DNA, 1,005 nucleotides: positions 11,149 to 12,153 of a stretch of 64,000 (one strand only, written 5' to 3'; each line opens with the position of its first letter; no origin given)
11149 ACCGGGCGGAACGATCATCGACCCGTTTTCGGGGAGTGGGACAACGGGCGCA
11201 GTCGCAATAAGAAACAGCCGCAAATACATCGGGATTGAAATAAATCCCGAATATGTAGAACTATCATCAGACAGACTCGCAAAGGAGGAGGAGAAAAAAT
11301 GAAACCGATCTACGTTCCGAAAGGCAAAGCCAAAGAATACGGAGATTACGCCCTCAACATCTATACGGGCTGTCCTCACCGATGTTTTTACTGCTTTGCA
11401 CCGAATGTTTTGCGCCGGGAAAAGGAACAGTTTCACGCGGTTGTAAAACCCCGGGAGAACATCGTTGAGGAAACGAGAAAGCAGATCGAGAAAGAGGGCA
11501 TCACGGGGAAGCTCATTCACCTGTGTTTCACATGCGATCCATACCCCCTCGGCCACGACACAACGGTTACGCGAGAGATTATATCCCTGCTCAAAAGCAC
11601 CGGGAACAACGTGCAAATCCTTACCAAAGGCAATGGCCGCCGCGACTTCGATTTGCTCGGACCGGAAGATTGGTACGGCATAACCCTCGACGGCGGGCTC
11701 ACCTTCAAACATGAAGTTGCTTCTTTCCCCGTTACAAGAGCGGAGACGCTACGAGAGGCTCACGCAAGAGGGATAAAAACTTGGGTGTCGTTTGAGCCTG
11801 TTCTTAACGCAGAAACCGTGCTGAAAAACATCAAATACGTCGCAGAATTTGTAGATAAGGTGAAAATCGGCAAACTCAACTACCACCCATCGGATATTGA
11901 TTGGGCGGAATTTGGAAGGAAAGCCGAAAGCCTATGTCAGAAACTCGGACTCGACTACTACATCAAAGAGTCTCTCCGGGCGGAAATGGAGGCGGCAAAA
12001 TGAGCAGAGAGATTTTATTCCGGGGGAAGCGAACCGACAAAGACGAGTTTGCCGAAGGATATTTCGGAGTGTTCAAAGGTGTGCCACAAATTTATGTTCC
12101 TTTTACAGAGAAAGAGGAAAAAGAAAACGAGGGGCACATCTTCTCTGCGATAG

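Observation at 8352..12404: Translationally coupled metK - radical SAM - DNA methyltransferase - radical SAM operon: candidate SAM-fuelled nucleic-acid modification module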

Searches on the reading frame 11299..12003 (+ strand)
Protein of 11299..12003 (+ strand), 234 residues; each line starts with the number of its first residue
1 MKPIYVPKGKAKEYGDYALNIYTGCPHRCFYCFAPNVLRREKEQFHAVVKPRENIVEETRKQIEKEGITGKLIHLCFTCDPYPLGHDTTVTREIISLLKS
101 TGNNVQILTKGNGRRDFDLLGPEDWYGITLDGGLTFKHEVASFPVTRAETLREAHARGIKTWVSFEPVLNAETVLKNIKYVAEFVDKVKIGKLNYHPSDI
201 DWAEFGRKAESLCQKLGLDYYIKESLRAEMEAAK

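Call 4: search_protein_families(library=ncbifam, proteins=[window:11299-12003:+], max_evalue=0.01)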
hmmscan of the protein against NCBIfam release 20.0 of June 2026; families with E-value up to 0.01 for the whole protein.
window:11299-12003:+ (234 aa): 7 families
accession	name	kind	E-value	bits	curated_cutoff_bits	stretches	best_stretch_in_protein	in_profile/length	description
NF033668.1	rSAM_PA0069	hypoth_equivalog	3.6e-12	46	360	1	16-169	58-226/348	PA0069 family radical SAM protein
NF038135.1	rSAM_Rv2578c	equivalog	1.1e-09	37.8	430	1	16-121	61-173/317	Rv2578c family radical SAM protein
TIGR04470.1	rSAM_mob_pairB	equivalog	2.2e-07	30.6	410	1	14-195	17-203/285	radical SAM mobile pair protein B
TIGR04070.1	photo_TT_lyase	equivalog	0.00011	21.2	400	1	12-101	74-161/338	spore photoproduct lyase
NF038136.1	rSAM_Rv_intein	exception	0.00025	20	700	0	16-36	60-80/574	intein-containing Rv2578c family radical SAM protein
TIGR04395.1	cutC_activ_rSAM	equivalog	0.00061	19.1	360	0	18-44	23-49/309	choline TMA-lyase-activating enzyme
TIGR00089.1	TIGR00089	subfamily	0.0036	16.1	251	1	17-66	141-184/429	MiaB/RimO family radical SAM methylthiotransferase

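Call 5: search_protein_families(library=phrogs, proteins=[window:11299-12003:+], max_evalue=0.001)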
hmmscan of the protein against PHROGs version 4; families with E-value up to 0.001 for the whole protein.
window:11299-12003:+ (234 aa): 2 families
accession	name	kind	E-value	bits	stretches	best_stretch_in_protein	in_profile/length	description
phrog_13321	-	unknown function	1.4e-20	74.7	1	10-182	37-219/307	-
phrog_2045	-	unknown function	0.00076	20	0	13-177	8-182/299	-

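Call 6: search_protein_families(library=pfam, proteins=[window:11299-12003:+], max_evalue=0.01)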
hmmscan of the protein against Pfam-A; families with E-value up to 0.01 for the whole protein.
window:11299-12003:+ (234 aa): 1 family
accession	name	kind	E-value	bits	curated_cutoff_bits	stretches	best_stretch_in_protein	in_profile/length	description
PF04055.27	Radical_SAM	-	4.4e-08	33.9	29.5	1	20-165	2-147/166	Radical SAM superfamily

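Call 10: search_solved_structures(query=window:11299-12003:+, max_evalue=1, show_alignments=2)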
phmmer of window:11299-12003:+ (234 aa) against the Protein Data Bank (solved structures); distinct sequences matched with E-value up to 1: 10.
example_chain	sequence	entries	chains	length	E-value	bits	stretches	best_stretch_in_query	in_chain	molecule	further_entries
4k9r_A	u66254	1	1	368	0.18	14.4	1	11-99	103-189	Spore photoproduct lyase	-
4fhc_A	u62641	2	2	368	0.49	13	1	11-99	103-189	Spore photoproduct lyase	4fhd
4fhg_A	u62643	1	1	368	0.54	12.9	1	11-98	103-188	Spore photoproduct lyase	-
4fhe_A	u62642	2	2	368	0.54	12.9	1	11-98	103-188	Spore photoproduct lyase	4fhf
4rh0_A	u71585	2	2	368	0.68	12.6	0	12-98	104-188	Spore photoproduct lyase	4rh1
4ad1_A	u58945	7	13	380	0.85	12.2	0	67-133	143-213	GLYCOSYL HYDROLASE FAMILY 71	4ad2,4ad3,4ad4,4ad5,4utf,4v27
4v28_A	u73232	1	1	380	0.85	12.2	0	67-133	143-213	GLYCOSYL HYDROLASE FAMILY 71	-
5lyr_A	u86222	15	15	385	0.88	12.2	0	67-133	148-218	Glycosyl hydrolase family 71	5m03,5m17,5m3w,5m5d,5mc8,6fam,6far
5mel_A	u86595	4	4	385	0.88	12.2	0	67-133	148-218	Glycosyl hydrolase family 71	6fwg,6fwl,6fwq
6fwo_A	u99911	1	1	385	0.88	12.2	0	67-133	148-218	Glycosyl hydrolase family 71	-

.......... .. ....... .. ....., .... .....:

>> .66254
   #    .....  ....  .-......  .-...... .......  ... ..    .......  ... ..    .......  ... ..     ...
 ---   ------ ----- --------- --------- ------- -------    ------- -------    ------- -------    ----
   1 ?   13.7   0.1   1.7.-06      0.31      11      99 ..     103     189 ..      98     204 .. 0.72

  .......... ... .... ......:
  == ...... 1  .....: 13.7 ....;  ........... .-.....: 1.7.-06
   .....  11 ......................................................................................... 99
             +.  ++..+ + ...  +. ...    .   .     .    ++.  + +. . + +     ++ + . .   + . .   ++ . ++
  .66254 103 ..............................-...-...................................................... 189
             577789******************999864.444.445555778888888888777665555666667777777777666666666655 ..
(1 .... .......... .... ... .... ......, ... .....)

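Call 21: find_homologous_proteins(query=window:11299-12003:+)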
Query window:11299-12003:+ (234 aa): 4939 proteins with E <= 0.001 among 5220 candidates; the best 120 are listed.
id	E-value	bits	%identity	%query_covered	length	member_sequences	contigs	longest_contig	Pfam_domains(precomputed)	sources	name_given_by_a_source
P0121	1.8e-158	543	100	100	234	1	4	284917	PF04055.28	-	-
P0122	1.8e-139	481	86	100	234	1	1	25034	PF04055.28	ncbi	-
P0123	4.0e-139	480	86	100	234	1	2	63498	PF04055.28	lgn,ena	-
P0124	1.8e-138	478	87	100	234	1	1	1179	PF04055.28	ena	-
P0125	2.4e-138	477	86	100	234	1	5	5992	PF04055.28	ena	-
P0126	1.2e-137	475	86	100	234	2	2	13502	PF04055.28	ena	-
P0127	1.7e-137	475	85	100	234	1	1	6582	PF04055.28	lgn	-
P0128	1.7e-134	465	84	99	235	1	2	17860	PF04055.28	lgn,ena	-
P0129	6.8e-130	450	81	99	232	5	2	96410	PF04055.28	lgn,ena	-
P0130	3.1e-125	434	81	99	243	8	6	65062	PF04055.28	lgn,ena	-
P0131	3.0e-123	428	79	100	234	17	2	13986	PF04055.28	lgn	-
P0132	4.9e-120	417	77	100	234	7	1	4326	PF04055.28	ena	-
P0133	5.2e-120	417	78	100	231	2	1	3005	PF04055.28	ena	-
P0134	4.6e-119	414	77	100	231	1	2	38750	PF04055.28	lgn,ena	-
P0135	6.3e-119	414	77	100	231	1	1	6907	PF04055.28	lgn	-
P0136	8.5e-119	413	77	100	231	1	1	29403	PF04055.28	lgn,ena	-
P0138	1.7e-118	412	77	100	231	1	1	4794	PF04055.28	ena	-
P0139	2.1e-118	412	78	99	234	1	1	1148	PF04055.28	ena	-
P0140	2.3e-118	412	77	100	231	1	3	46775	PF04055.28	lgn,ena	-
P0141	2.3e-118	412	77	100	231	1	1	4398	PF04055.28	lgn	-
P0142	3.2e-118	411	77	100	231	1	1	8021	PF04055.28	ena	-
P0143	3.6e-118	411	76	100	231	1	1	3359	PF04055.28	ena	-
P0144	4.4e-118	411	77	100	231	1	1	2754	PF04055.28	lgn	-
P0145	4.8e-118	411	76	100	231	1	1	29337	PF04055.28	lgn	-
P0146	6.1e-118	411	76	100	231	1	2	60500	PF04055.28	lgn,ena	-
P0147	6.1e-118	411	76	100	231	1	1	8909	PF04055.28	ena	-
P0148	6.1e-118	411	76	100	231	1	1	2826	PF04055.28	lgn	-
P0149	6.1e-118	411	76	100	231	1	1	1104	PF04055.28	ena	-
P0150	8.3e-118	410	76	100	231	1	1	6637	PF04055.28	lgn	-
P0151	8.4e-118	410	76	100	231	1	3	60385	PF04055.28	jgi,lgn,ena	jgi:DNA repair photolyase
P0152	8.4e-118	410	76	100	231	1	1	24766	PF04055.28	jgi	-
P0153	1.2e-117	410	76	100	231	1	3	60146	PF04055.28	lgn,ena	-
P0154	1.2e-117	410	76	100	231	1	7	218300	PF04055.28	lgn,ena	-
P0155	1.2e-117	410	76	100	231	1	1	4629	PF04055.28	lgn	-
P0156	1.6e-117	409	76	100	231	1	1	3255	PF04055.28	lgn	-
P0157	1.6e-117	409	76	100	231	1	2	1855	PF04055.28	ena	-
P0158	2.2e-117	409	76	100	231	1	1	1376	PF04055.28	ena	-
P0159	2.2e-117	409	76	100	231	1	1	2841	PF04055.28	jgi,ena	-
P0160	3.0e-117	408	75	100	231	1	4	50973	PF04055.28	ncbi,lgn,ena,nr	ncbi:MAG: radical SAM protein [Clostridia bacterium]|nr:radical SAM protein [Clostridia bacterium]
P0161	3.0e-117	408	76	100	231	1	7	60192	PF04055.28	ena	-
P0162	3.0e-117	408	76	100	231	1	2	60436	PF04055.28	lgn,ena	-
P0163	3.1e-117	408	76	100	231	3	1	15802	PF04055.28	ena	-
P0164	3.1e-117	408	76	100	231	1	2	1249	PF04055.28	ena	-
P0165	3.6e-117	408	76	100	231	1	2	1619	PF04055.28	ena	-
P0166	3.8e-117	408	75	100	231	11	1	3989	PF04055.28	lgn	-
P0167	4.2e-117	408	76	100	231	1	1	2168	PF04055.28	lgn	-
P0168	5.8e-117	407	76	100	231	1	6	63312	PF04055.28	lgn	-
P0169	5.8e-117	407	76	100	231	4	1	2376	PF04055.28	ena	-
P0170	8.0e-117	407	76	100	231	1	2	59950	PF04055.28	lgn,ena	-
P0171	9.4e-117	407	76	100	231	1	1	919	PF04055.28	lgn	-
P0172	1.5e-116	406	76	100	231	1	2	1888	PF04055.28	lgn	-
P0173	1.5e-116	406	76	100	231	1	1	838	PF04055.28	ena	-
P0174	1.5e-116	406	76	100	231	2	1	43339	PF04055.28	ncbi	-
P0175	2.1e-116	405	74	100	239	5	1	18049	PF04055.28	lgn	-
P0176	2.2e-116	405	76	100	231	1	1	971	PF04055.28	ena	-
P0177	2.8e-116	405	76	100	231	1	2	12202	PF04055.28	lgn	-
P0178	3.0e-116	405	74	100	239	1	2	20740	PF04055.28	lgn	-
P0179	3.4e-116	405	76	100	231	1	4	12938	PF04055.28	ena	-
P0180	5.1e-116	404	76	99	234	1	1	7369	PF04055.28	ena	-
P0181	1.0e-115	403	76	100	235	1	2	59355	PF04055.28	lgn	-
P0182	1.0e-115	403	75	100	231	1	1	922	PF04055.28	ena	-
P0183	2.6e-115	402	73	100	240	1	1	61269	PF04055.28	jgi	-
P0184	2.7e-115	402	76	99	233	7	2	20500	PF04055.28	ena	-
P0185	2.7e-115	402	75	100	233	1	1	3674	PF04055.28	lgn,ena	-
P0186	2.8e-115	402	75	100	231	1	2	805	PF04055.28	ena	-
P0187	2.8e-115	402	75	100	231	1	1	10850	PF04055.28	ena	-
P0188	2.8e-115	402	75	100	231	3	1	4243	PF04055.28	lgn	-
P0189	3.7e-115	401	74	100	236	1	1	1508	PF04055.28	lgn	-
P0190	3.8e-115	401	75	100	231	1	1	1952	PF04055.28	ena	-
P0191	4.3e-115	401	76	99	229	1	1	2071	PF04055.28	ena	-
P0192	5.2e-115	401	74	100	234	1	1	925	PF04055.28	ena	-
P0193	7.8e-115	400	75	100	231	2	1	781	PF04055.28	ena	-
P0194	8.4e-115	400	74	99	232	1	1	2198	PF04055.28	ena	-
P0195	1.1e-114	400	74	100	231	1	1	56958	PF04055.28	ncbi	-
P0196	2.4e-114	399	73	99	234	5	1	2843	PF04055.28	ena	-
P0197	2.5e-114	399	74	100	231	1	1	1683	PF04055.28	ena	-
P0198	2.7e-114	399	74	100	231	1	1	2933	PF04055.28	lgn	-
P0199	2.8e-114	399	73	100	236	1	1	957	PF04055.28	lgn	-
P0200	2.9e-114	398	74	100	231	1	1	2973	PF04055.28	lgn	-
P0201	5.0e-114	398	74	100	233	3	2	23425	PF04055.28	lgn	-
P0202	5.9e-114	398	74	99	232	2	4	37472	PF04055.28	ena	-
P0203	1.0e-113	397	74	99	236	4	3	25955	PF04055.28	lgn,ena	-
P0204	1.5e-113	396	74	100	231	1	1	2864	PF04055.28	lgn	-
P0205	2.7e-113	395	72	100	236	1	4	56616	PF04055.28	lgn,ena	-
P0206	4.4e-113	395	74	100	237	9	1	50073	PF04055.28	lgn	-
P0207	4.6e-113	395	74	100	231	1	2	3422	PF04055.28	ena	-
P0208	5.9e-113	394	73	98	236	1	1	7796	PF04055.28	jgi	jgi:DNA repair photolyase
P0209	7.6e-113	394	75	100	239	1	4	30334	PF04055.28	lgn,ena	-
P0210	1.0e-112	393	73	98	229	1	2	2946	PF04055.28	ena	-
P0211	1.4e-112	393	74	99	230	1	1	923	PF04055.28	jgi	jgi:DNA repair photolyase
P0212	1.9e-112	393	72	100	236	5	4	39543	PF04055.28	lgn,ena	-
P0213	1.9e-112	393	73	99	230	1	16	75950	PF04055.28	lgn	-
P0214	4.6e-112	391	72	99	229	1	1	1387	PF04055.28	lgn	-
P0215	4.9e-112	391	74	99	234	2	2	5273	PF04055.28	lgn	-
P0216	4.9e-112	391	73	98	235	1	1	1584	PF04055.28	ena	-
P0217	6.3e-112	391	73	100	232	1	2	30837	PF04055.28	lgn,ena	-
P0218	6.8e-112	391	71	99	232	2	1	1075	PF04055.28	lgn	-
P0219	8.0e-112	391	72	98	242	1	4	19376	PF04055.28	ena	-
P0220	8.9e-112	390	74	99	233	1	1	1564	PF04055.28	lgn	-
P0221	1.1e-111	390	73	100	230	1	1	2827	PF04055.28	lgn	-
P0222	1.1e-111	390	71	100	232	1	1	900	PF04055.28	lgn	-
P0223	1.1e-111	390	72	99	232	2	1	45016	PF04055.28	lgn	-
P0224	1.7e-111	389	74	99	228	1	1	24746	PF04055.28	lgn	-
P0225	1.7e-111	389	73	100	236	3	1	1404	PF04055.28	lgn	-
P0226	1.8e-111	389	72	99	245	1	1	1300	PF04055.28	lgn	-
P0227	1.8e-111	389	74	100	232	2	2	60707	PF04055.28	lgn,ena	-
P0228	1.9e-111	389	72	100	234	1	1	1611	PF04055.28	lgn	-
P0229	3.4e-111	388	73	98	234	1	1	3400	PF04055.28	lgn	-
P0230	5.9e-111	388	72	100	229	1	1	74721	PF04055.28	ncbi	-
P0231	7.2e-111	387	71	100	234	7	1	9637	PF04055.28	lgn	-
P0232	7.6e-111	387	72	98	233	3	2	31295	PF04055.28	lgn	-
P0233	8.8e-111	387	71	99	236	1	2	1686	PF04055.28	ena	-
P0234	9.1e-111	387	73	100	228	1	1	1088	PF04055.28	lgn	-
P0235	9.7e-111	387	73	100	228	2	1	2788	PF04055.28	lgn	-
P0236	1.0e-110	387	74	98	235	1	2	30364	PF04055.28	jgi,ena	-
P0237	1.2e-110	387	72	99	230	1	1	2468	PF04055.28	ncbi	-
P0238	1.2e-110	387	70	99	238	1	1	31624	PF04055.28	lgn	-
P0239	1.2e-110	387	72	100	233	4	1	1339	PF04055.28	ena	-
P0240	1.3e-110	387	71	100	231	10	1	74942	PF04055.28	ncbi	-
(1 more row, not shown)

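Call 22: find_related_loci(query=window:11299-12003:+, collection=viral_contigs, flank=6000)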
Query window:11299-12003:+ (234 aa) in viral_contigs; peptide patterns used: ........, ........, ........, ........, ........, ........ (x = any residue, [..] = any of these).
138 stretches matched a pattern; 124 encode a relative of the query (tblastn E <= 1e-3); the best 80 are kept; 80 distinct loci.
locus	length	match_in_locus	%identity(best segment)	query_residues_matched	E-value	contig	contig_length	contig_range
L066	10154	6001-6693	78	1-234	2e-123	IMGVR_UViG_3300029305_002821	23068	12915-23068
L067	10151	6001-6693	76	1-234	1e-121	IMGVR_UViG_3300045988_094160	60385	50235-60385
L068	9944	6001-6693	76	1-234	2e-121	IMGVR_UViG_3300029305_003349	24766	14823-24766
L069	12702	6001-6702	74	1-234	2e-116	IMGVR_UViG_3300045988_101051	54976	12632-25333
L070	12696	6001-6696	74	1-232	9e-116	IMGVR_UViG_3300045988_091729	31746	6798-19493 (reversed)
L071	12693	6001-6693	71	1-231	2e-113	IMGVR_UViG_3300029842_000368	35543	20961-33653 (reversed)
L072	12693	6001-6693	69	1-234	2e-109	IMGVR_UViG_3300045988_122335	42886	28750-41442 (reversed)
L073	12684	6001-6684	71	1-231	3e-109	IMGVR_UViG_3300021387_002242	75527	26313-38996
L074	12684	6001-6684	69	1-232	9e-109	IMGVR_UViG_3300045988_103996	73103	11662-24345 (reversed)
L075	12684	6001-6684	71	1-231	2e-108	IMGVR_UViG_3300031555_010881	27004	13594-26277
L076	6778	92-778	69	1-232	5e-108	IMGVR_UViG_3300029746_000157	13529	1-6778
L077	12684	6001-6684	70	1-231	5e-108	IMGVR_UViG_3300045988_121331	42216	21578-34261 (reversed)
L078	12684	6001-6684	70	1-232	3e-108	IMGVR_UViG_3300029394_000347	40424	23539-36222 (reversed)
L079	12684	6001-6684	68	1-232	7e-108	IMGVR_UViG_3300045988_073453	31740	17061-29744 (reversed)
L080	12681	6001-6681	69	2-232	2e-107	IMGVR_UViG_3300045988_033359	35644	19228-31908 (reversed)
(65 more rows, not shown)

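Call 39: predict_structure(alignment_id=A3)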
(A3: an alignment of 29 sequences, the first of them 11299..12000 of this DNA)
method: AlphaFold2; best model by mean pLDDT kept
length: 234 residues; sequences in the alignment: 29
mean_pLDDT: 80.9   pTM: 0.81
mean pLDDT of the five models: 80.9, 79.1, 77.6, 76.5, 71.7
residues with pLDDT >= 90: 106; 70-90: 64; 50-70: 47; < 50: 17
segments of 3 or more residues with pLDDT < 50: 33-39, 136-142
pLDDT, mean of each block of 10 residues (from residue 1): 77 76 69 47 68 91 96 73 60 93 88 73 91 54 72 94 87 93 94 80 97 97 92 84
secondary structure, 60 per line:
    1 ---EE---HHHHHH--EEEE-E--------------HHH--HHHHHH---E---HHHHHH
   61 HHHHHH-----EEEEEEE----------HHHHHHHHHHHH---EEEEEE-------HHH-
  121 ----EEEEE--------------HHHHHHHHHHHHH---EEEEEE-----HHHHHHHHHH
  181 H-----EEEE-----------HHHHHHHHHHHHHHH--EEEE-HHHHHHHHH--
elements in order: H9-14 E17-20 H42-47 H55-66 E72-78 H89-100 E104-109 E125-129 H144-156 E160-165 H171-181 E187-190 H202-216 E219-222 H224-232

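Call 43: fold_search(model_id=the predicted structure, library=pdb)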
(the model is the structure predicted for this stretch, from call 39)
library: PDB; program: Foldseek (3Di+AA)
matches with E <= 10: 1643; with E <= 0.001: 7
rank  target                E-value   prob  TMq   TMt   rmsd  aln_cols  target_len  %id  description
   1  6efn                  1.1e-04  1.00  0.61  0.39   4.7       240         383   16  Structure of a RiPP maturase, SkfB (released 2018-10-24)
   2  9ccb                  2.4e-04  1.00  0.40  0.26   8.5       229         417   18  X-ray crystal structure of methyl-coenzyme M reductase glutamine methylase (MgmA) from Methanothermobacter marburgensis  (released 2025-01-01)
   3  5v1s_A                3.0e-04  1.00  0.46  0.27   4.7       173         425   11  Crystal structure of Streptococcus suis SuiB bound to S-adenosylmethionine (released 2017-08-30)
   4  5v1s_B                7.5e-04  1.00  0.48  0.28   4.3       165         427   10  Crystal structure of Streptococcus suis SuiB bound to S-adenosylmethionine (released 2017-08-30)
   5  5v1q_A                8.4e-04  1.00  0.46  0.27   4.7       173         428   11  Crystal structure of Streptococcus suis SuiB (released 2017-08-30)
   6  5th5_A                8.9e-04  1.00  0.52  0.51   6.0       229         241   14  Crystal Structure of QueE from Bacillus subtilis with 6-carboxypterin-5'-deoxyadenosyl ester bound (released 2017-01-18)
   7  5v1t_A                9.5e-04  1.00  0.58  0.34   5.2       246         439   12  Crystal structure of Streptococcus suis SuiB bound to precursor peptide SuiA (released 2017-08-30)
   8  5v1q_B                1.2e-03  1.00  0.58  0.34   4.9       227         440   13  Crystal structure of Streptococcus suis SuiB (released 2017-08-30)
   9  3ovr_B                1.3e-03  1.00  0.39  0.41   7.0       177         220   11  Crystal Structure of hRPE and D-Xylulose 5-Phosphate Complex (released 2011-03-09)
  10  5c54_A                1.3e-03  0.99  0.37  0.30   6.6       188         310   15  Crystal structure of a novel N-acetylneuraminic acid lyase from Corynebacterium glutamicum (released 2016-06-22)
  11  5c55_A                1.4e-03  0.99  0.36  0.30   6.6       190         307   15  Crystal structure of the Y138F mutant of C.glutamicum N-acetylneuraminic acid lyase in complex with pyruvate (released 2016-06-22)
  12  2y7e_A                1.6e-03  0.99  0.41  0.36   6.7       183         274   17  Crystal structure of the 3-keto-5-aminohexanoate cleavage enzyme (Kce) from Candidatus Cloacamonas acidaminovorans (te (released 2011-06-01)
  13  5c54_D                1.6e-03  0.99  0.39  0.32   6.1       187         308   13  Crystal structure of a novel N-acetylneuraminic acid lyase from Corynebacterium glutamicum (released 2016-06-22)
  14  5c55_B                1.6e-03  0.99  0.36  0.30   6.7       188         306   15  Crystal structure of the Y138F mutant of C.glutamicum N-acetylneuraminic acid lyase in complex with pyruvate (released 2016-06-22)
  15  4nu7_C                1.8e-03  1.00  0.39  0.39   7.0       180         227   14  2.05 Angstrom Crystal Structure of Ribulose-phosphate 3-epimerase from Toxoplasma gondii. (released 2013-12-18)
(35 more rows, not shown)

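Call 44: search_protein_families(library=padloc, proteins=[window:11299-12003:+], max_evalue=0.01)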
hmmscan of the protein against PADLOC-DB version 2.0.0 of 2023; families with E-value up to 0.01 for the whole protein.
window:11299-12003:+ (234 aa): 0 families

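Call 66: find_encoding_contigs(protein=window:11299-12003:+, flank=4000, max_places=4)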
Protein window:11299-12003:+ (234 aa): 7 contigs read that carry it; 4 places shown.
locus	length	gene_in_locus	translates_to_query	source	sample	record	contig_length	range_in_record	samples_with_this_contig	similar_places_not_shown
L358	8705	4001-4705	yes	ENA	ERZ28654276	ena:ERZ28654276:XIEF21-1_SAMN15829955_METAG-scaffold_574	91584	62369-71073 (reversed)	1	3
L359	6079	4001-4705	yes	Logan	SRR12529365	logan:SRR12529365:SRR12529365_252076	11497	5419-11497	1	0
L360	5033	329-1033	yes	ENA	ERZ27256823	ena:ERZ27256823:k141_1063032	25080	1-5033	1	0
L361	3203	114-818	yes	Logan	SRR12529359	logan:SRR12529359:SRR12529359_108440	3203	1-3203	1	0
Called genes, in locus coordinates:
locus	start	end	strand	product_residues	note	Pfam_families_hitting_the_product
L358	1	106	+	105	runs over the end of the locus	-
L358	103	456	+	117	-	-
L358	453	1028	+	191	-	-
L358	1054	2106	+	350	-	PF00438:S-AdoMet_synt_N, PF02772:S-AdoMet_synt_M, PF02773:S-AdoMet_synt_C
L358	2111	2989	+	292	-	-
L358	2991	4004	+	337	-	PF01555:N6_N4_Mtase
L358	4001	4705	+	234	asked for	PF04055:Radical_SAM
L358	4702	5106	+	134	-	PF09643:YopX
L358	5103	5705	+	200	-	-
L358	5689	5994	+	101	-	-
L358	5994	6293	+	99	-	-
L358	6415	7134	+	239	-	-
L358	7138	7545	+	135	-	PF00436:SSB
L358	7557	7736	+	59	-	-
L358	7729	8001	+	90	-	-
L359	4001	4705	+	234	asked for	PF04055:Radical_SAM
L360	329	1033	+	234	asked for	PF04055:Radical_SAM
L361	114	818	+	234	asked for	PF04055:Radical_SAM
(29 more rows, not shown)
